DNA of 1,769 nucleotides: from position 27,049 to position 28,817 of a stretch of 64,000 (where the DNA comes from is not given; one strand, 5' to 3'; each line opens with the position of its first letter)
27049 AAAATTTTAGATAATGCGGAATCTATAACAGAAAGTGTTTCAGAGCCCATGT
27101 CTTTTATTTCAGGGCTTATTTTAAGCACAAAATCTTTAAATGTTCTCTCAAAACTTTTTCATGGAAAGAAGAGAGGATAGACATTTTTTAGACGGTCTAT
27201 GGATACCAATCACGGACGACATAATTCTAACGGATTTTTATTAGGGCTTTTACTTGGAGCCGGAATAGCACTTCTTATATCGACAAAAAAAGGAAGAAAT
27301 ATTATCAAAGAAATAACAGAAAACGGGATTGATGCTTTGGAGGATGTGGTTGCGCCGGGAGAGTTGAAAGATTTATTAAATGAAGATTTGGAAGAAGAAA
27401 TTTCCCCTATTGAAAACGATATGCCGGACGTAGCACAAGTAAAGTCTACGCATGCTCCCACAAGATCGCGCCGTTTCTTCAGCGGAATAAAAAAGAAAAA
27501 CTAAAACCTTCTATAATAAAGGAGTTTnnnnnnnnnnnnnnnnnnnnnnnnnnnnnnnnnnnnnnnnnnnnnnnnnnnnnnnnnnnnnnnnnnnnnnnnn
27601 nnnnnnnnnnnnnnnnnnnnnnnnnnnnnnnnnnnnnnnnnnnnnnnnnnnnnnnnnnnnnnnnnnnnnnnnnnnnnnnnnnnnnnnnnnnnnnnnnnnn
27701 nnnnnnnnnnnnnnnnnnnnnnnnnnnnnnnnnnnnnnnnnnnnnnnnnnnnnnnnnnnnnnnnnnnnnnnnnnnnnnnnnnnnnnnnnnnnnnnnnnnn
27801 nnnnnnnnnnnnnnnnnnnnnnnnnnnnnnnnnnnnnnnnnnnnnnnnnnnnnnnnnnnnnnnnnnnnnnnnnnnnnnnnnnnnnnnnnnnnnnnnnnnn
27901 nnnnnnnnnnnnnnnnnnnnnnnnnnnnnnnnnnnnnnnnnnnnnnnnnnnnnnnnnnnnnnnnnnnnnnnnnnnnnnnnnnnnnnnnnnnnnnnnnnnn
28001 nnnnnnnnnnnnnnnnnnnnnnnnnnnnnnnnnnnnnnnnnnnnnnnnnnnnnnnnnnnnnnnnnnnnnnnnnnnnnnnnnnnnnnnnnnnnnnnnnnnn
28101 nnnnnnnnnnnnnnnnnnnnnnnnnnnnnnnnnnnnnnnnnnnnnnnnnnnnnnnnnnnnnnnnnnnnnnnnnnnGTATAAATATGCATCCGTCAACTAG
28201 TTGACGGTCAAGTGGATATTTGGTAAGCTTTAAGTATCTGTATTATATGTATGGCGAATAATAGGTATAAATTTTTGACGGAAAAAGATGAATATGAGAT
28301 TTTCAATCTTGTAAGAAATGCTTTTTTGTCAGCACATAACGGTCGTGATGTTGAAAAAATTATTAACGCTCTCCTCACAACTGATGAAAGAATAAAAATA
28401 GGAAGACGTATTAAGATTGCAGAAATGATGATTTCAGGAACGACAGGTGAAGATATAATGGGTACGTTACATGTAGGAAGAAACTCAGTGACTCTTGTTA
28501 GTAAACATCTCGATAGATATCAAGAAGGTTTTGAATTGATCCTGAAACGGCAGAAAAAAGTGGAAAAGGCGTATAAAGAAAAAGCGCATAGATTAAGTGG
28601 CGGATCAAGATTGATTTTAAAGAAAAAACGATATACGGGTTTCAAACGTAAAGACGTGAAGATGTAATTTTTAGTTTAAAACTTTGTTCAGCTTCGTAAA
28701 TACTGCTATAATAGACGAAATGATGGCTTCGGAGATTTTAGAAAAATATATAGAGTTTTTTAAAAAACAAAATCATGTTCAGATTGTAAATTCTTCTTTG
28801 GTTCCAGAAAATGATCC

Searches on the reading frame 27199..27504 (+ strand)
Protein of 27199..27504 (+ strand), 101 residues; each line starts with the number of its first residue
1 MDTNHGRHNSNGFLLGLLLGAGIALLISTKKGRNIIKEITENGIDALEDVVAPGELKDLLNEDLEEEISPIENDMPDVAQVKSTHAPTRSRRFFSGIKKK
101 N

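Call 6: search_protein_families(library=pfam, proteins=[window:27199-27504:+])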
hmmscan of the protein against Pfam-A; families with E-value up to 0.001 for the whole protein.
window:27199-27504:+ (101 aa): 1 family
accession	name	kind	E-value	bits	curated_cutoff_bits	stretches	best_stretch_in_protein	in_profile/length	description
PF12732.12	YtxH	-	4.8e-07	30.6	37.5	1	12-50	3-41/71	YtxH-like protein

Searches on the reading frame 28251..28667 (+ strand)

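Call 6: search_protein_families(library=pfam, proteins=[window:28251-28667:+])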
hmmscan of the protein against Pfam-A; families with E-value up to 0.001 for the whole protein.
window:28251-28667:+ (138 aa): 1 family
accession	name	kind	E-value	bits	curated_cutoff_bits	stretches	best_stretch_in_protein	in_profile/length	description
PF01371.25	Trp_repressor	-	3.4e-09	37.1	27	1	21-101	6-87/88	Trp repressor protein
